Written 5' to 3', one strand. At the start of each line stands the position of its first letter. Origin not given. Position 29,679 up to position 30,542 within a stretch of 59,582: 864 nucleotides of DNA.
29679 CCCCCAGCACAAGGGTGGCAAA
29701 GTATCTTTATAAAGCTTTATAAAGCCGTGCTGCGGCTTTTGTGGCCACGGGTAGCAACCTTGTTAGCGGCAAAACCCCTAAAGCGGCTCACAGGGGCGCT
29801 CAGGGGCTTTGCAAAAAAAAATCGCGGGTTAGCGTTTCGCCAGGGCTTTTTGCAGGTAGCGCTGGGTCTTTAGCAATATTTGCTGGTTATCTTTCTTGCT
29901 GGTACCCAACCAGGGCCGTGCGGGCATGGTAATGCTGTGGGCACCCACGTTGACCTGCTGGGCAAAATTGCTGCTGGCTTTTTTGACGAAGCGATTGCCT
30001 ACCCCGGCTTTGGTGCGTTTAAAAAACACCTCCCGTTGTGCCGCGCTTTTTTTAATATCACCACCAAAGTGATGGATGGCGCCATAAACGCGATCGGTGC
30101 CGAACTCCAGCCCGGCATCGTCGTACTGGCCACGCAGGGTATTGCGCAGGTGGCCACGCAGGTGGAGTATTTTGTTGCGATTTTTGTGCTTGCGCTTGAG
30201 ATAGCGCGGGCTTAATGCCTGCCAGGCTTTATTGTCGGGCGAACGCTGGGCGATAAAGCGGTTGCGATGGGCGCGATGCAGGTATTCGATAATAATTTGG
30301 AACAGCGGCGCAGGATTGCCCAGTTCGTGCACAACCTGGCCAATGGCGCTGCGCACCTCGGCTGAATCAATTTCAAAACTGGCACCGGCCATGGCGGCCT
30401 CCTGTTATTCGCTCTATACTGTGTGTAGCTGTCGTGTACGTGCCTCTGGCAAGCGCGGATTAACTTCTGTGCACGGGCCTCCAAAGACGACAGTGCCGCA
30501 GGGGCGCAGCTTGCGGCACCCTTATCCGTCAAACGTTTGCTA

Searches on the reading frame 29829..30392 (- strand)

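Call 72: search_protein_families(library=pfam, proteins=[window:29829-30392:-], max_evalue=0.001)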
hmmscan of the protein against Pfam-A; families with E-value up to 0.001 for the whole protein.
window:29829-30392:- (187 aa): 1 family
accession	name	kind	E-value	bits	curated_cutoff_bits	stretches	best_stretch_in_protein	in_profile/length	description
PF05069.18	Phage_tail_S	-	5.2e-29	101.5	24.3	1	9-180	2-147/148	Phage virion morphogenesis family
